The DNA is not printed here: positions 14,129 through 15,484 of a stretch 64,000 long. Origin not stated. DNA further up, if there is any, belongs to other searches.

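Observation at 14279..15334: yiiG: uncharacterised lipoprotein downstream of fdhD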

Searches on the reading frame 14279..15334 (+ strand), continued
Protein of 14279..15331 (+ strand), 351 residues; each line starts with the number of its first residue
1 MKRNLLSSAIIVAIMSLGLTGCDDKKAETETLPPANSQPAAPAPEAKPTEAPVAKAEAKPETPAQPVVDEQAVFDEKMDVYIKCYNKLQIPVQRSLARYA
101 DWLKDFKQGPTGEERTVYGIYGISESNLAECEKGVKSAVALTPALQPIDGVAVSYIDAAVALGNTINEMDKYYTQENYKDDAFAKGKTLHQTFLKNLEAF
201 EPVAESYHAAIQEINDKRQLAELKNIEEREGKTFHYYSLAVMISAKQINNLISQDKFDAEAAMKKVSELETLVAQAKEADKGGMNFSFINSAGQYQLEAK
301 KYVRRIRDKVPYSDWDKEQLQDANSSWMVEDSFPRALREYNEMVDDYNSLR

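Call 45: find_homologous_proteins(query=A3, max_evalue=1e-10)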
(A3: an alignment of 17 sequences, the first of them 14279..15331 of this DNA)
Query A3 (17 sequences) (351 aa, profile of the alignment): 386 proteins with E <= 1e-10 among 8000 candidates; the best 120 are listed.
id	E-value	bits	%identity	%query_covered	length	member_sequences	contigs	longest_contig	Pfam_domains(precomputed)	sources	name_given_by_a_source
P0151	1.5e-136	473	98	53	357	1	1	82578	PF12889.13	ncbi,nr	ncbi:DUF3829 domain-containing protein [Escherichia coli]|nr:DUF3829 domain-containing protein [Esch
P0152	1.5e-132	460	97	100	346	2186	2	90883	PF12889.13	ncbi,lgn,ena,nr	ncbi:YiiG family protein [Escherichia coli]|nr:YiiG family protein [Escherichia coli]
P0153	2.2e-132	460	99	100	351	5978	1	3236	PF12889.13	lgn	-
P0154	6.6e-132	458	92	100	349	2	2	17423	PF12889.13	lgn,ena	-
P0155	1.3e-131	457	92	100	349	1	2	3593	PF12889.13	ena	-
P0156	5.8e-131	455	91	100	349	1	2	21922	PF12889.13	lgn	-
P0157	4.8e-130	452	90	100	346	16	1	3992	PF12889.13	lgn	-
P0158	5.1e-127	442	86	100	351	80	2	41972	PF12889.13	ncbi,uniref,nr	ncbi:YiiG family protein [Escherichia marmotae]|uniref:YiiG family protein n=1 Tax=Escherichia marmo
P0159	8.1e-127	441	72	100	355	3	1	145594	PF12889.13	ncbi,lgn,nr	ncbi:TPA: YiiG family protein [Salmonella enterica]|nr:YiiG family protein [Salmonella enterica]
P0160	1.4e-126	441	76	100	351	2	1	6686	PF12889.13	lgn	-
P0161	1.0e-125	438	78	100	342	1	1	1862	PF12889.13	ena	-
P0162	1.1e-125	438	78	100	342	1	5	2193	PF12889.13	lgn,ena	-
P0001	1.2e-125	437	61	100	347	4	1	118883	PF12889.13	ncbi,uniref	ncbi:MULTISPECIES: YiiG family protein [Enterobacterales]|uniref:YiiG family protein n=1 Tax=Enterob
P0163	1.6e-125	437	80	100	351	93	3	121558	PF12889.13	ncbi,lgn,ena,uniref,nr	ncbi:YiiG family protein [Escherichia albertii]|uniref:YiiG family protein n=1 Tax=Escherichia alber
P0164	1.7e-125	437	76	100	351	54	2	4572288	PF12889.13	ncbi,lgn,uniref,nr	ncbi:YiiG family protein [Escherichia fergusonii]|uniref:YiiG family protein n=1 Tax=Escherichia fer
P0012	7.3e-125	435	38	79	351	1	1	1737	PF12889.13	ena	-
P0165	2.0e-124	433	94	100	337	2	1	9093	PF12889.13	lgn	-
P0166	4.3e-124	432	86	100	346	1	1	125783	PF12889.13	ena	-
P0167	6.3e-124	432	69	100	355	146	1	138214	PF12889.13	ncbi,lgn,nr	ncbi:TPA: DUF3829 domain-containing protein [Salmonella enterica subsp. enterica serovar Poona]|nr:D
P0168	2.0e-123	430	78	100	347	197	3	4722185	PF12889.13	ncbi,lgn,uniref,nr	ncbi:TPA: YiiG family protein [Escherichia coli]|uniref:YiiG family protein n=1 Tax=Escherichia coli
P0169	2.2e-123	430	67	100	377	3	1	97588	PF12889.13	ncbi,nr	ncbi:DUF3829 domain-containing protein [Salmonella enterica]|nr:DUF3829 domain-containing protein [S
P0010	2.4e-123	430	40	78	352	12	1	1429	PF12889.13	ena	-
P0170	3.3e-123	429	68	100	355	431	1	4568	PF12889.13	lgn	-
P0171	7.2e-123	428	69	100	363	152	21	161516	PF12889.13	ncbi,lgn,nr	ncbi:DUF3829 domain-containing protein [Salmonella enterica subsp. enterica]|nr:DUF3829 domain-conta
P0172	7.5e-123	428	69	100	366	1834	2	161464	PF12889.13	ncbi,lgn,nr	ncbi:DUF3829 domain-containing protein [Salmonella enterica]|nr:DUF3829 domain-containing protein [S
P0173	2.4e-122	427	66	100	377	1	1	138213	PF12889.13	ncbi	ncbi:DUF3829 domain-containing protein [Salmonella enterica]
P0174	3.8e-122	426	66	100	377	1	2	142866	PF12889.13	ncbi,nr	ncbi:DUF3829 domain-containing protein [Salmonella enterica]|nr:DUF3829 domain-containing protein [S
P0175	2.2e-121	423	67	100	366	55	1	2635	PF12889.13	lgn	-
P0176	2.8e-121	423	51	100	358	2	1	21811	PF12889.13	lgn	-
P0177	3.7e-121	423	78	96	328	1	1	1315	PF12889.13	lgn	-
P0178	8.6e-121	421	38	78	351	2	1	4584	PF12889.13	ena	-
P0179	3.7e-120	419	68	100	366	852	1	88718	PF12889.13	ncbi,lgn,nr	ncbi:DUF3829 domain-containing protein [Salmonella enterica]|nr:DUF3829 domain-containing protein [S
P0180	2.8e-119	416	52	100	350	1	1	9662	PF12889.13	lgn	-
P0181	9.2e-119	415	53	100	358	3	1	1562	PF12889.13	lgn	-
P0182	2.8e-118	413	41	99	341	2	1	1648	PF12889.13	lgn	-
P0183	4.4e-118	413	41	97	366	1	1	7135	PF12889.13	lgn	-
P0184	5.6e-118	412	42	78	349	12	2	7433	PF12889.13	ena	-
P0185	1.5e-117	411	39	78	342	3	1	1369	PF12889.13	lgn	-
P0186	4.9e-117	409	57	100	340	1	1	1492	PF12889.13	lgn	-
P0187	1.1e-116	408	50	100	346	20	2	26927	PF12889.13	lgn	-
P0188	4.7e-116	406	41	80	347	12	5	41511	PF12889.13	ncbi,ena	-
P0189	8.1e-116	405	58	100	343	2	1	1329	PF12889.13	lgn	-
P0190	1.5e-115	404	38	81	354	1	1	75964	PF12889.13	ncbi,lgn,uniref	ncbi:YiiG family protein [Ottowia sp.]|uniref:YiiG family protein n=1 Tax=Ottowia sp. TaxID=1898956 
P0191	8.5e-115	402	37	82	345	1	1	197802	PF12889.13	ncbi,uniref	ncbi:YiiG family protein [Pectobacterium sp. B1J-3]|uniref:YiiG family protein n=1 Tax=Pectobacteriu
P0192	2.5e-114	400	91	100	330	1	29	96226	PF12889.13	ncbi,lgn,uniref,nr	ncbi:TPA: YiiG family protein [Escherichia coli]|uniref:YiiG family protein n=3 Tax=Escherichia coli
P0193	3.3e-114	400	94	100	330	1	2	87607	PF12889.13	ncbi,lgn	ncbi:YiiG family protein [Escherichia coli]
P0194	1.8e-113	397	48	100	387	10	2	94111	PF12889.13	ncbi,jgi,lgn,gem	-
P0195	3.9e-113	396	37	97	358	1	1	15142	PF12889.13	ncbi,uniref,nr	ncbi:YiiG family protein [Xenorhabdus lircayensis]|uniref:YiiG family protein n=1 Tax=Xenorhabdus li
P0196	4.9e-112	393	90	100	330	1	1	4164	PF12889.13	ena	-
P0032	5.3e-111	389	31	97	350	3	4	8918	PF12889.13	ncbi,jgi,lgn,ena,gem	-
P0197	5.4e-111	389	39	97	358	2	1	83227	PF12889.13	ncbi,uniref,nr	ncbi:YiiG family protein [Xenorhabdus sp. IM139775]|uniref:YiiG family protein n=1 Tax=Xenorhabdus s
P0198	6.1e-111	389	36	97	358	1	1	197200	PF12889.13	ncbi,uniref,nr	ncbi:hypothetical protein Xvie_01867 [Xenorhabdus vietnamensis]|uniref:Lipoprotein n=1 Tax=Xenorhabd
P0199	6.6e-111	389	56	100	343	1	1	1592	PF12889.13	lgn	-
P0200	4.0e-110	386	39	82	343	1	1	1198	PF12889.13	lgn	-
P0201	6.7e-109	382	34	97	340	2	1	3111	PF12889.13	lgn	-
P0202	7.2e-109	382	37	94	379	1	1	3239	PF12889.13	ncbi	-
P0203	1.4e-108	381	91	96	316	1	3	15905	PF12889.13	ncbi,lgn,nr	ncbi:YiiG family protein [Escherichia coli]|nr:YiiG family protein [Escherichia coli]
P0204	2.1e-107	377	85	100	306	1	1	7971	PF12889.13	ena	-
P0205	6.5e-107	376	38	78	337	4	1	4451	PF12889.13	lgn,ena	-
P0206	7.2e-106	372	36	99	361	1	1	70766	PF12889.13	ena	-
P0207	7.8e-105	369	35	97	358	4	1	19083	PF12889.13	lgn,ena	-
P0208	9.5e-104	365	88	100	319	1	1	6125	PF12889.13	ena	-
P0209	4.8e-103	363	39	78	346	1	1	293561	PF12889.13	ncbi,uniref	ncbi:YiiG family protein [Undibacterium sp. Di27W]|uniref:YiiG family protein n=1 Tax=Undibacterium 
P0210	1.0e-102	362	36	98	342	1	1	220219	PF12889.13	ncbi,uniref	ncbi:YiiG family protein [Undibacterium sp. JH2W]|uniref:YiiG family protein n=1 Tax=Undibacterium s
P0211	2.9e-102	360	31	97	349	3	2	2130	PF12889.13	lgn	-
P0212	9.3e-102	359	72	74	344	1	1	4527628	PF12889.13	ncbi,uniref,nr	ncbi:Uncharacterised protein [Salmonella enterica subsp. enterica]|uniref:Lipoprotein n=1 Tax=Salmon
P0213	5.2e-101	356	32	97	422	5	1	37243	PF12889.13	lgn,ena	-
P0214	1.0e-100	355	35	78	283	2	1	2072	PF12889.13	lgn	-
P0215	3.5e-97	344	36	77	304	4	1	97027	PF12889.13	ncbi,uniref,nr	ncbi:YiiG family protein [Pasteurella atlantica]|uniref:YiiG family protein n=1 Tax=Pasteurellaceae 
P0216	1.5e-96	342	31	97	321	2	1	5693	PF12889.13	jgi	jgi:hypothetical protein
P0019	1.2e-95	339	35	97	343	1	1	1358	PF12889.13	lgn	-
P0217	3.9e-95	337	72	75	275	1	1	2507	PF12889.13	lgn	-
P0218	1.4e-94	335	60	100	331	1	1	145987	PF12889.13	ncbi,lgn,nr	ncbi:DUF3829 domain-containing protein [Salmonella enterica]|nr:DUF3829 domain-containing protein [S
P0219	2.8e-91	324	37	78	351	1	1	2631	PF12889.13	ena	-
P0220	7.6e-91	323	97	70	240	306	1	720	PF12889.13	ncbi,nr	ncbi:DUF3829 domain-containing protein, partial [Escherichia coli]|nr:DUF3829 domain-containing prot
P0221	1.1e-90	322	100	60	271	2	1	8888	PF12889.13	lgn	-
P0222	3.7e-90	321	59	85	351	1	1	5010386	PF12889.13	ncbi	-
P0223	1.9e-88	315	36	72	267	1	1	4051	PF12889.13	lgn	-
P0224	2.8e-88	315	77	68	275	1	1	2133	PF12889.13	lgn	-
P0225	9.3e-88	313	91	67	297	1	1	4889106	PF12889.13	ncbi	-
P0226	3.9e-87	311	39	78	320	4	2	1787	PF12889.13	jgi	jgi:hypothetical protein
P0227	4.3e-87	311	40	77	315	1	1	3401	PF12889.13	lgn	-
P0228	6.4e-87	310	39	85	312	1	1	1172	PF12889.13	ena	-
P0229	6.6e-87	310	39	83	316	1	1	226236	PF12889.13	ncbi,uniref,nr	ncbi:hypothetical protein CI1B_33790 [Bradyrhizobium ivorense]|uniref:DUF3829 domain-containing prot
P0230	9.3e-87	310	38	83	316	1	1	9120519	PF12889.13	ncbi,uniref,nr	ncbi:YiiG family protein [Bradyrhizobium sp. CCBAU 51753]|uniref:YiiG family protein n=1 Tax=Bradyrh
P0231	1.6e-86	309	40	78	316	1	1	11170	PF12889.13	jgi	jgi:hypothetical protein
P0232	1.6e-86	309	39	84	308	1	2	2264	PF12889.13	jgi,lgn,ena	-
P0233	1.8e-86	309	38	81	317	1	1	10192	PF12889.13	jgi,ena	-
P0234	1.8e-86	309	38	84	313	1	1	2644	PF12889.13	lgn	-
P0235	1.8e-86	309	42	81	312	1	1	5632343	PF12889.13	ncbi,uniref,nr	ncbi:DUF3829 domain-containing protein [Rhodopseudomonas boonkerdii]|uniref:YiiG family protein n=1 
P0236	2.1e-86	308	38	84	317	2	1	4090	PF12889.13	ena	-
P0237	2.2e-86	308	38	84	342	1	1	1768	PF12889.13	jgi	jgi:hypothetical protein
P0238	2.4e-86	308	42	81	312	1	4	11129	PF12889.13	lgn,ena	-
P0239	2.5e-86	308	42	81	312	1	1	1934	PF12889.13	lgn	-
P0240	3.5e-86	308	36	85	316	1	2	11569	PF12889.13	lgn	-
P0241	3.7e-86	308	39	79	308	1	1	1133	PF12889.13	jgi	jgi:hypothetical protein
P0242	3.9e-86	307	38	84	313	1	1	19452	PF12889.13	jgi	jgi:hypothetical protein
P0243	5.0e-86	307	37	85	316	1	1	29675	PF12889.13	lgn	-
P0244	6.5e-86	307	42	78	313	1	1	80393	PF12889.13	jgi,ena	-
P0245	6.9e-86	307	40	78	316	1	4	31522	PF12889.13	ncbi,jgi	ncbi:MAG: hypothetical protein V7632_2775 [Bradyrhizobium sp.]|jgi:hypothetical protein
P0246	7.1e-86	307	36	79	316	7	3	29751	PF12889.13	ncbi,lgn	-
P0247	8.1e-86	306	35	83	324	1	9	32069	PF12889.13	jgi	jgi:hypothetical protein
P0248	8.2e-86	306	35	83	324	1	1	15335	PF12889.13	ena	-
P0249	9.1e-86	306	38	83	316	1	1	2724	PF12889.13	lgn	-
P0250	9.1e-86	306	37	84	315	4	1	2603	PF12889.13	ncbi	ncbi:MAG: YiiG family protein [Pseudolabrys sp.]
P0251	1.0e-85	306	41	81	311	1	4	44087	PF12889.13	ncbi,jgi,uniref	ncbi:YiiG family protein [Tardiphaga sp.]|jgi:hypothetical protein|uniref:YiiG family protein n=1 Ta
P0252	1.0e-85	306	37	81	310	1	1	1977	PF12889.13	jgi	jgi:Protein of unknown function (DUF3829)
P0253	1.1e-85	306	39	85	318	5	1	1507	PF12889.13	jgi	jgi:hypothetical protein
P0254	1.2e-85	306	36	78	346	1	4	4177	PF12889.13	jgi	jgi:hypothetical protein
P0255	1.4e-85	306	41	78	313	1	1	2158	PF12889.13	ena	-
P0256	1.7e-85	305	38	84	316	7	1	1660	PF12889.13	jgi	jgi:hypothetical protein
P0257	1.8e-85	305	38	77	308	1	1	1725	PF12889.13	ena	-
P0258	1.9e-85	305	41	81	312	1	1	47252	PF12889.13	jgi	-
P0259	1.9e-85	305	41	81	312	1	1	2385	PF12889.13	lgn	-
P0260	2.0e-85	305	38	79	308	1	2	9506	PF12889.13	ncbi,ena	-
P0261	2.2e-85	305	36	97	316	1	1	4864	PF12889.13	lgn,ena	-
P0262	2.4e-85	305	38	84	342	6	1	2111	PF12889.13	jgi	jgi:hypothetical protein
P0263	2.6e-85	305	34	86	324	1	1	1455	PF12889.13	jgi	-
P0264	2.8e-85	305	42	81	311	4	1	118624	PF12889.13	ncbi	-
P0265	3.1e-85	305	38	79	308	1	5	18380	PF12889.13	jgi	jgi:hypothetical protein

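Call 46: find_encoding_contigs(protein=P0172, flank=6000, max_places=1)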
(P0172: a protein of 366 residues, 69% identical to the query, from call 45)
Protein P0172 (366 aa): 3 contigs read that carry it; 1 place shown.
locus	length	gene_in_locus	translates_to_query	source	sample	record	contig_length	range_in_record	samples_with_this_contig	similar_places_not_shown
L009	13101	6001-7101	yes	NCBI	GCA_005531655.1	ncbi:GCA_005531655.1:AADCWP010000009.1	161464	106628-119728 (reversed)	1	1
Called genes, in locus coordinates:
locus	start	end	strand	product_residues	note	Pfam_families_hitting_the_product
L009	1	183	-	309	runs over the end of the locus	PF04216:FdhE_N, PF24859:FdhE_central, PF24860:FdhE_C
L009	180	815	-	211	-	PF01292:Ni_hydr_CYTB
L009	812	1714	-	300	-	PF12838:Fer4_7 (weak), PF13187:Fer4_9 (weak), PF13237:Fer4_10, PF13247:Fer4_11, PF14697:Fer4_21 (weak), PF12837:Fer4_6 (weak), PF13187:Fer4_9 (weak), PF09163:Form-deh_trans, +4 more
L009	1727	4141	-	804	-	PF00384:Molybdopterin, PF01568:Molydop_binding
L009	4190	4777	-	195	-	PF04879:Molybdop_Fe4S4, PF00384:Molybdopterin (weak)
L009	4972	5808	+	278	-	PF02634:FdhD-NarQ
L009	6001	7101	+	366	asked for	PF12889:DUF3829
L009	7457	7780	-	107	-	PF05437:AzlD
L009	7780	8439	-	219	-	PF03591:AzlC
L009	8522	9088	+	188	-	PF01381:HTH_3, PF13443:HTH_26 (weak), PF13560:HTH_31, PF07883:Cupin_2 (weak)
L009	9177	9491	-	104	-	PF05336:rhaM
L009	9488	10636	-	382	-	PF00465:Fe-ADH, PF13685:Fe-ADH_2, PF25137:ADH_Fe_C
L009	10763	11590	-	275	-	PF00596:Aldolase_II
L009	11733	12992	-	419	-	PF06134:RhaA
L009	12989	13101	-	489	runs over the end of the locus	PF00370:FGGY_N, PF02782:FGGY_C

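Call 47: find_encoding_contigs(protein=P0230, flank=6000, max_places=1)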
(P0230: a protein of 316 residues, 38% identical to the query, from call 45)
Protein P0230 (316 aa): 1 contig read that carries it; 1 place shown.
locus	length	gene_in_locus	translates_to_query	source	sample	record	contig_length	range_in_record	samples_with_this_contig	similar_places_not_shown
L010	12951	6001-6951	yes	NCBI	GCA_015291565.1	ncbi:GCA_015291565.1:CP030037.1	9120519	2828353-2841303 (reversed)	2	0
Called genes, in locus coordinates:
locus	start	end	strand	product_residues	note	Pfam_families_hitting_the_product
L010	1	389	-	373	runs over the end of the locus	PF00528:BPD_transp_1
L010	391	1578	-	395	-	PF00528:BPD_transp_1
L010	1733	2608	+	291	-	PF01418:HTH_6 (weak), PF01380:SIS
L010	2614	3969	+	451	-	PF00202:Aminotran_3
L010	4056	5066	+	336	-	PF00497:SBP_bac_3, PF09084:NMT1 (faint)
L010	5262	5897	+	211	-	PF01177:Asp_Glu_race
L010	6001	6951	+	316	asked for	PF12889:DUF3829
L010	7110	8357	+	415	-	PF06609:TRI12, PF07690:MFS_1, PF00083:Sugar_tr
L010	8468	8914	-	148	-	PF06170:DUF983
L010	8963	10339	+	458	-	PF00392:GntR, PF00155:Aminotran_1_2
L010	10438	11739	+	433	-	PF00144:Beta-lactamase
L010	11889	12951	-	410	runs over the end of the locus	PF00581:Rhodanese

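Call 48: find_encoding_contigs(protein=P0209, flank=6000, max_places=1)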
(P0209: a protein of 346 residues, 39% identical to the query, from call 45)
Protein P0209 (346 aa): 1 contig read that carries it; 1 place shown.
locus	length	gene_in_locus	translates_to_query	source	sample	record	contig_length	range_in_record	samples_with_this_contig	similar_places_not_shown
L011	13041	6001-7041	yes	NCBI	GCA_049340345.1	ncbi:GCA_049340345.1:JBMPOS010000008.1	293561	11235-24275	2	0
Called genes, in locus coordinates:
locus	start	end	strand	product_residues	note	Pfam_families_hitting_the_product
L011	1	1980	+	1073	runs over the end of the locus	PF00873:ACR_tran, PF03176:MMPL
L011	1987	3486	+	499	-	PF02321:OEP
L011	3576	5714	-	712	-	-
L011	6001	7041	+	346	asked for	PF12889:DUF3829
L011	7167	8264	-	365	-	-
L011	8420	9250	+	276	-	PF02311:AraC_binding, PF00165:HTH_AraC (faint), PF12833:HTH_18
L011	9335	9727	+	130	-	PF07883:Cupin_2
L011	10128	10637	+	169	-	-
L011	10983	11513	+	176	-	-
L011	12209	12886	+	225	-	PF00392:GntR, PF07729:FCD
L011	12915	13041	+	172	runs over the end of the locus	PF00857:Isochorismatase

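Call 49: find_encoding_contigs(protein=P0215, flank=6000, max_places=1)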
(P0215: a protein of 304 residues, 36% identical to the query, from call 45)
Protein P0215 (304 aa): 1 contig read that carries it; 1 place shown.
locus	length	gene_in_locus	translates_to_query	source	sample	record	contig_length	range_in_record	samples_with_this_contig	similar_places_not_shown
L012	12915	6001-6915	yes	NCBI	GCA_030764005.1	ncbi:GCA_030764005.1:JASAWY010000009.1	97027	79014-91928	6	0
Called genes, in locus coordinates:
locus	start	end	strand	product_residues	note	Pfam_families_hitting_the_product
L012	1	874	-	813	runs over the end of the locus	PF00696:AA_kinase, PF13840:ACT_7, PF22468:ACT_9, PF01842:ACT (weak), PF13840:ACT_7, PF22468:ACT_9, PF03447:NAD_binding_3, PF00742:Homoserine_dh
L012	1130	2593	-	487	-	PF02386:TrkH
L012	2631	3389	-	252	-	PF04333:MlaA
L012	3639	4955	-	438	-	PF00270:DEAD, PF04851:ResIII, PF00271:Helicase_C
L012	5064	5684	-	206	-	PF01810:LysE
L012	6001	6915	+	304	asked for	PF12889:DUF3829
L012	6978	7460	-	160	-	PF04608:PgpA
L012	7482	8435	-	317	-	PF00586:AIRS, PF02769:AIRS_C (weak)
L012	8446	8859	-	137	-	PF01029:NusB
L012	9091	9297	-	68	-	-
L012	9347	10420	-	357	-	PF03958:Secretin_N, PF00263:Secretin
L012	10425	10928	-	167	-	-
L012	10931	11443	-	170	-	-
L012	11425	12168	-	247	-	-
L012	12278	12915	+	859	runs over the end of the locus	PF00912:Transgly, PF17092:PCB_OB, PF00905:Transpeptidase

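Call 50: find_encoding_contigs(protein=P0198, flank=6000, max_places=1)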
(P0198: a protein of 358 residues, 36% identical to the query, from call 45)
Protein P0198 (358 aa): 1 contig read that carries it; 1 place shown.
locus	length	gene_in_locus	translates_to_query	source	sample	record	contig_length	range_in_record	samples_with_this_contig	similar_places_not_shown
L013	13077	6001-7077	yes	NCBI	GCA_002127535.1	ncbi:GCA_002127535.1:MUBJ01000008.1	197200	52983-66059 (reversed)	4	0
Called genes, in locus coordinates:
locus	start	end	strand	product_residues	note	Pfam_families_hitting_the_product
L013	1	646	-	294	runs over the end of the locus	PF00383:dCMP_cyt_deam_1, PF08211:dCMP_cyt_deam_2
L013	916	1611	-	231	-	PF04172:LrgB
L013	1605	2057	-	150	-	PF03788:LrgA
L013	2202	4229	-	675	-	PF00133:tRNA-synt_1, PF01921:tRNA-synt_1f (faint), PF09334:tRNA-synt_1g, PF01406:tRNA-synt_1e (weak), PF19303:Anticodon_3, PF01588:tRNA_bind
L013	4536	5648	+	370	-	PF00142:Fer4_NifH (faint), PF01656:CbiA, PF09140:MipZ, PF10609:ParA, PF13614:AAA_31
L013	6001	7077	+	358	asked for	PF12889:DUF3829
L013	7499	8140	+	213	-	PF00485:PRK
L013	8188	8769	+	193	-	PF06559:DCD_N, PF22769:DCD, PF00692:dUTPase (weak)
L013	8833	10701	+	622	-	PF05170:AsmA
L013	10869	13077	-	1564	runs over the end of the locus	PF12571:Phage_tail_fib, PF03406:Phage_fiber_2, PF19392:DUF5967 (faint)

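Call 54: fold_search(model_id=the predicted structure, library=pdb)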
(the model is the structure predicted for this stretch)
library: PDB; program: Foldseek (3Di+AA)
matches with E <= 10: 148; with E <= 0.001: 0
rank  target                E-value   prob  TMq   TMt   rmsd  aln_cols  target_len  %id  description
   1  3rh3_A                2.6e-02  0.99  0.28  0.37  11.1       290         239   16  Crystal structure of an Uncharacterized DUF3829-like protein (BT_1908) from BACTEROIDES THETAIOTAOMICRON VPI-5482 at 2 (released 2011-05-04)
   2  3iee                  3.7e-02  1.00  0.37  0.46   8.1       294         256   12  Crystal structure of an alpha helical protein (BF3319) from Bacteroides fragilis NCTC 9343 at 1.70 A resolution (released 2009-08-11)
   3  3rh3_B                6.1e-02  0.97  0.28  0.37  10.6       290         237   16  Crystal structure of an Uncharacterized DUF3829-like protein (BT_1908) from BACTEROIDES THETAIOTAOMICRON VPI-5482 at 2 (released 2011-05-04)
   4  4p9t_A                8.8e-02  0.82  0.21  0.28  17.8       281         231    8  Structure of the free form of the N-terminal VH1 domain of monomeric alpha-catenin (released 2015-04-29)
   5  9qn7_A                1.5e-01  0.51  0.20  0.21  22.9       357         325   11  Structure of talin in complex with a peptide fragment (released 2025-10-08)
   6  1jmw                  6.9e-01  0.33  0.14  0.28  11.4       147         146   14  Propagating Conformational Changes Over Long (And Short) Distances (released 2001-08-15)
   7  6ff6                  6.9e-01  0.23  0.17  0.25  17.5       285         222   10  Crystal structure of novel repeat protein BRIC1 (released 2018-09-05)
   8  8vdo                  7.9e-01  0.38  0.25  0.07  17.2       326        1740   12  Cryogenic electron microscopy model of full-length talin lacking F2, R12 and FABD. (released 2024-10-02)
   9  8qag_A                8.6e-01  0.23  0.22  0.24  18.8       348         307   11  X-ray crystal structure of a de novo designed single-chain parallel coiled-coil alpha-helical barrel with 6 inner heli (released 2024-07-03)
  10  1sj8                  9.4e-01  0.25  0.23  0.26  19.2       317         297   14  Solution Structure of the R1R2 Domains of Talin (released 2004-08-24)
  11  9e8g_V                9.4e-01  0.10  0.16  0.13  19.9       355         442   14  Nub1/Fat10-processing human 26S proteasome bound to Txnl1 with Rpt5 at top of spiral staircase (released 2024-12-04)
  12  3atp_A                9.9e-01  0.21  0.14  0.25  11.2       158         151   12  Structure of the ligand binding domain of the bacterial serine chemoreceptor Tsr with ligand (released 2011-10-19)
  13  7rtw_B                1.1e+00  0.07  0.13  0.14  31.4       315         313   13  Cryo-EM structure of a TTYH3 cis-dimer (released 2021-08-25)
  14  5xa5_A                1.2e+00  0.13  0.17  0.21  17.1       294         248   11  Crystal structure of HMP-1-HMP-2 complex (released 2017-08-30)
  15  1dov                  1.3e+00  0.38  0.20  0.33  19.1       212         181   10  CRYSTAL STRUCTURE OF THE ALPHA-CATENIN DIMERIZATION DOMAIN (released 2000-07-12)
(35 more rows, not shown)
